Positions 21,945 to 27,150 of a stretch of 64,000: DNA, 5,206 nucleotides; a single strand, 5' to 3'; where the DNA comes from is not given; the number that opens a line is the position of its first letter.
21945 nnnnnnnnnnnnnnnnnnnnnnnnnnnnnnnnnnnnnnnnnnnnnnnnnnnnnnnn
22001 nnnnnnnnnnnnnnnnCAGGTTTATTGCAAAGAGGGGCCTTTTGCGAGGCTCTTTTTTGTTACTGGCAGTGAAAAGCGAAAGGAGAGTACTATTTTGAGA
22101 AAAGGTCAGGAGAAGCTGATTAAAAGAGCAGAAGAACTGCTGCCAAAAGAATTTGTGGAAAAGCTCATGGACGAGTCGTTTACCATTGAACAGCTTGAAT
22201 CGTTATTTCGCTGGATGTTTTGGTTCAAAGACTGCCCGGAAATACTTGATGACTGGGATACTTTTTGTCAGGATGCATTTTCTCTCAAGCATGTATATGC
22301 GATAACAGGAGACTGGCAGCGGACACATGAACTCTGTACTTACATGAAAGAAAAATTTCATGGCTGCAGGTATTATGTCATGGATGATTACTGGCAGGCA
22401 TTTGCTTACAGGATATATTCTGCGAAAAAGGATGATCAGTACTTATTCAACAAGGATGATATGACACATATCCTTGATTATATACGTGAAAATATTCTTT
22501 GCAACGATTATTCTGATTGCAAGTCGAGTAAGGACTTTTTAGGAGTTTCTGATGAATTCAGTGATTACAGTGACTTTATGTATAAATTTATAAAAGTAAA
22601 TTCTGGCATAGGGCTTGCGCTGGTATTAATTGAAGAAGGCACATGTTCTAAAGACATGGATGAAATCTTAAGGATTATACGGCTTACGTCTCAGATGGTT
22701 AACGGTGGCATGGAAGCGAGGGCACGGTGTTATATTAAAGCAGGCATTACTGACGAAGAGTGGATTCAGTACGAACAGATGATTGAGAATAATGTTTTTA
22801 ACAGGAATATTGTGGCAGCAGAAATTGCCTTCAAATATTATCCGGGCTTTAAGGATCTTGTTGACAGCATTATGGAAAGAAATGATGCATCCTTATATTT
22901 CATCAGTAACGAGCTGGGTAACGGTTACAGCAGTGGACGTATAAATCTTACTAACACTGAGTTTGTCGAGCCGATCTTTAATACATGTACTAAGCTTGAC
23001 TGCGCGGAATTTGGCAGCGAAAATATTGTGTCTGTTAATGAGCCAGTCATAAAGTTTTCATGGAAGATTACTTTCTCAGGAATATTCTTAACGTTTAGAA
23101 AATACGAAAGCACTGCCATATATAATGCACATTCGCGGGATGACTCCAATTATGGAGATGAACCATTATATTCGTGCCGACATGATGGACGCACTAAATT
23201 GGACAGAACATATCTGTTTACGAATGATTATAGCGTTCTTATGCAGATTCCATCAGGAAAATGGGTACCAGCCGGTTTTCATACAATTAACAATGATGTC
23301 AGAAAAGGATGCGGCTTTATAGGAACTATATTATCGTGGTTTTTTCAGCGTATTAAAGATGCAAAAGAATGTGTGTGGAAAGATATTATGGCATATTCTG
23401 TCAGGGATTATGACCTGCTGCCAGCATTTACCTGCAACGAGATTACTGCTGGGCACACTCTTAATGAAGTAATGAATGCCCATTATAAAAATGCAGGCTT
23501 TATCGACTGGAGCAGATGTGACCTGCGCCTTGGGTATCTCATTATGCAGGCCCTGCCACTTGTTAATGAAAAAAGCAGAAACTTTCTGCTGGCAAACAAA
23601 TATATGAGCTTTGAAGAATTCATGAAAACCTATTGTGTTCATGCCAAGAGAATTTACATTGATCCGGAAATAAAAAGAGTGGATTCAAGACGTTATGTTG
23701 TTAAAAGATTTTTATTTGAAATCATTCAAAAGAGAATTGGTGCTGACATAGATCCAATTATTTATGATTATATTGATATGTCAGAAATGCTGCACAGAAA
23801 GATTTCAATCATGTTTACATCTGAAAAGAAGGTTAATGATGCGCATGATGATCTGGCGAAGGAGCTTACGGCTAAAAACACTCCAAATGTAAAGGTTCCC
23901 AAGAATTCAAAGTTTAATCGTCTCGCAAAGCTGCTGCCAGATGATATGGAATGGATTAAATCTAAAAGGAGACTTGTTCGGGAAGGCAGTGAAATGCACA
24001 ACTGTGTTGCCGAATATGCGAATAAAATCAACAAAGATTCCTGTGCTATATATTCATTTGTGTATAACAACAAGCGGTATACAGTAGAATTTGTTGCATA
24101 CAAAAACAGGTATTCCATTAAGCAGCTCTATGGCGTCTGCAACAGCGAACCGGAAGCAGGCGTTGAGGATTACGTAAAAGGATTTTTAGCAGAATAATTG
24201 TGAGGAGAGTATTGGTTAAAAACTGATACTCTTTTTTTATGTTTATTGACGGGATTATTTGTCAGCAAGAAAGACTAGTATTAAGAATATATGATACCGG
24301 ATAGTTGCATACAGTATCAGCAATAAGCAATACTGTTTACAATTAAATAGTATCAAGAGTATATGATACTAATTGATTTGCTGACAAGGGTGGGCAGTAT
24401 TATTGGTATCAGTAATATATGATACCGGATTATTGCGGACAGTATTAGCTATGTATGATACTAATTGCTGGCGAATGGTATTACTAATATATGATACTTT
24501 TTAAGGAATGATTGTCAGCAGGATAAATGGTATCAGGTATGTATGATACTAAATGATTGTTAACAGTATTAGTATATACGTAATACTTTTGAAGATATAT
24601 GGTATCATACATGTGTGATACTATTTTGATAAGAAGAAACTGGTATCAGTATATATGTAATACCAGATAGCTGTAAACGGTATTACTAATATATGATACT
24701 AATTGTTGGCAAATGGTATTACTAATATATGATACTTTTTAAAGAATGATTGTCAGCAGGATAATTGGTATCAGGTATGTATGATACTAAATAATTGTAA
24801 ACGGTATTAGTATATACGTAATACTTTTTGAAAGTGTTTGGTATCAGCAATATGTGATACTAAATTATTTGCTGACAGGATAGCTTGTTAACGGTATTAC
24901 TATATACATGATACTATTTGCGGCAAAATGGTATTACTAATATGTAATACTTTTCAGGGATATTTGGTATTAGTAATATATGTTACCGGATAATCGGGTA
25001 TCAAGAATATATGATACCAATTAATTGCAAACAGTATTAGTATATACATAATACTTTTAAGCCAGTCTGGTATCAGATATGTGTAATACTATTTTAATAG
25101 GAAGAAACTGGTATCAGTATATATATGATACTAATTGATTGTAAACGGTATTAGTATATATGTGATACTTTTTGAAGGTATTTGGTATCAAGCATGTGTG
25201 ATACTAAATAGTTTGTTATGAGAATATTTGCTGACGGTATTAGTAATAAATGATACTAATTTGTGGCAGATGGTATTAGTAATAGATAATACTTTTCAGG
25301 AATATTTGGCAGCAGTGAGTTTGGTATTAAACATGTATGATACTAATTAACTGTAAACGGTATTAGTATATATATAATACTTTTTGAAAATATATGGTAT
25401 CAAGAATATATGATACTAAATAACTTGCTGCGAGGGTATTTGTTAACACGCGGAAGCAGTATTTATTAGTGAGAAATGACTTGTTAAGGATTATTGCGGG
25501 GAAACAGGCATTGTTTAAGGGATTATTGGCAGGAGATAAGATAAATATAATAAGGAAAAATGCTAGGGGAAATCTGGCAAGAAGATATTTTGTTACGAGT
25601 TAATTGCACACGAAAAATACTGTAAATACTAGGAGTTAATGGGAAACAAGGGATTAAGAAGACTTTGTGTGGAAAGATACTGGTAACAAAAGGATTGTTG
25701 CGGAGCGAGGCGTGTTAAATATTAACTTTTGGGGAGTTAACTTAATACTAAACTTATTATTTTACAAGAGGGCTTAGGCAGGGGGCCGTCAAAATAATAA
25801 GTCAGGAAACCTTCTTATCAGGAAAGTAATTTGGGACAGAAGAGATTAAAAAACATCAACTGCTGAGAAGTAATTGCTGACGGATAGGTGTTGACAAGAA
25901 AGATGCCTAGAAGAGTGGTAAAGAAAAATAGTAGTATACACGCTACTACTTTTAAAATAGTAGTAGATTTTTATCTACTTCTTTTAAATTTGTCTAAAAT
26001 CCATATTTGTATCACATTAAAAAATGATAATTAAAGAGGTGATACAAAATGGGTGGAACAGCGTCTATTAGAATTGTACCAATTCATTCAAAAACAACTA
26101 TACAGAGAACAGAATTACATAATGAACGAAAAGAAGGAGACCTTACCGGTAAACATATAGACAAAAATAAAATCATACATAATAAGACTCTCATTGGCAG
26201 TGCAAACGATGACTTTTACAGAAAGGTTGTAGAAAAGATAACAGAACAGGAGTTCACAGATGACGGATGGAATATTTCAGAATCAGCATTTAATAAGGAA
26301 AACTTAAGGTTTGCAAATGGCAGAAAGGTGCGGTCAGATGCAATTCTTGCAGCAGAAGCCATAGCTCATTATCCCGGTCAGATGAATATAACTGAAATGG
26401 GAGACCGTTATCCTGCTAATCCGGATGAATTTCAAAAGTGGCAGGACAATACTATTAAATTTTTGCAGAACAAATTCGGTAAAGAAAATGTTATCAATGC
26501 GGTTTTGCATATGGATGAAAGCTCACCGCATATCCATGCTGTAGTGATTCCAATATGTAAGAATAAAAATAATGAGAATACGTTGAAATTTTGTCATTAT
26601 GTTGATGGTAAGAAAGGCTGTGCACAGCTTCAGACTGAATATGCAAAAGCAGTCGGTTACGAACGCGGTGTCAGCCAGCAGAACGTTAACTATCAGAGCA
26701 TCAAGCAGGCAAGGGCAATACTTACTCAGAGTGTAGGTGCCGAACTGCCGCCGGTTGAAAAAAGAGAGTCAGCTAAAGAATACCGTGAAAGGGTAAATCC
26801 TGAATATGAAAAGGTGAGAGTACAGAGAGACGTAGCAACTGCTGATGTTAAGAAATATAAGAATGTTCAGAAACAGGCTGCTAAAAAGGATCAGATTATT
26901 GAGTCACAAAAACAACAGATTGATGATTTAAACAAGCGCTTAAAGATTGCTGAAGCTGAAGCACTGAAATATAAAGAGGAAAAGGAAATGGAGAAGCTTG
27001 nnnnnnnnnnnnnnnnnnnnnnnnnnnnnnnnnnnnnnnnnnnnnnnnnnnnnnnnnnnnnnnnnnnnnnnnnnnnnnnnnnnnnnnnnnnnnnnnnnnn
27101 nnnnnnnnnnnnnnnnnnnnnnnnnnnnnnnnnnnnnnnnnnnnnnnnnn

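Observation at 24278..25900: Array of about 29 palindromic GGTATYA-N8-TGATACT sites plus a 0.5-kb purine-rich repeat tract: candidate centromere or iteron origin next to a relaxase gene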

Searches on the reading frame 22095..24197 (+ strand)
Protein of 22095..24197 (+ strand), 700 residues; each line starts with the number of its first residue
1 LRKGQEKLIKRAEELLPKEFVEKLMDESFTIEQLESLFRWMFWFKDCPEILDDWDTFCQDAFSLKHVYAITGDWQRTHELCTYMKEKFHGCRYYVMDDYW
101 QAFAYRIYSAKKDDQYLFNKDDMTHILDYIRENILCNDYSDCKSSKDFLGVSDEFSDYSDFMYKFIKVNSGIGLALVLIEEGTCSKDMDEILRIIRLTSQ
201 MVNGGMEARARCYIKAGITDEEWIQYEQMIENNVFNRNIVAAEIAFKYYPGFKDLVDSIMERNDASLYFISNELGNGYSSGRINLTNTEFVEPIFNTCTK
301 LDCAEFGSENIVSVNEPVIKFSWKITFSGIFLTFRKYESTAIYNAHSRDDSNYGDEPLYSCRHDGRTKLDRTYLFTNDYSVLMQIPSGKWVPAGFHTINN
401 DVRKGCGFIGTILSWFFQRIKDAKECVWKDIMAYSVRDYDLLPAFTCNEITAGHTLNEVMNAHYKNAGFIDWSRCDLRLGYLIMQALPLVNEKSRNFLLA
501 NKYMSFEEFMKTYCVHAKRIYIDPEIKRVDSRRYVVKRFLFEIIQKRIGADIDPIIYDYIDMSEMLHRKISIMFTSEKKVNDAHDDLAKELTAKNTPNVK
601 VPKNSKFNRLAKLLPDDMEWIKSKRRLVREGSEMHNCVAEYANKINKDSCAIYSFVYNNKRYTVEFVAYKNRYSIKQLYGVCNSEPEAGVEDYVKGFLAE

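Call 9: search_protein_families(library=pfam, proteins=[window:22095-24197:+], max_evalue=0.01)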
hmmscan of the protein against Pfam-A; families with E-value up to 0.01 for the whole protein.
window:22095-24197:+ (700 aa): 1 family
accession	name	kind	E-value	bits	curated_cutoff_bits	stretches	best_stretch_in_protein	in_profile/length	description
PF14284.11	PcfJ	-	3.9e-12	46.6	25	1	556-686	2-138/147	PcfJ-like protein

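Call 70: search_protein_families(library=ncbifam, proteins=[window:22095-24197:+], max_evalue=0.01)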
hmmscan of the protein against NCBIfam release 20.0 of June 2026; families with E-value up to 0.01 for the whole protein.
window:22095-24197:+ (700 aa): 0 families

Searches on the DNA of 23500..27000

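Call 36: search_rna_families(source=window, start=23500, end=27000, threshold=evalue, max_evalue=1)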
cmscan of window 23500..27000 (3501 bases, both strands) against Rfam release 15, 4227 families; matches with E-value up to 1: 0.
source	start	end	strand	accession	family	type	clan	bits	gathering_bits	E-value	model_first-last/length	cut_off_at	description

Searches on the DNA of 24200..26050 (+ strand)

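Call 10: search_dna_similar(query=window:24200-26050:+, collection=plasmids, mode=distant)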
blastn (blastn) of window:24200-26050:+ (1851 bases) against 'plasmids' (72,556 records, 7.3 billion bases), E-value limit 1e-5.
No match.

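Call 13: search_dna_similar(query=window:24200-26050:+, collection=phages, mode=distant)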
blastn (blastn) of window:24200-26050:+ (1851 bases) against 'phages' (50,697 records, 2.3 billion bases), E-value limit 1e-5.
No match.
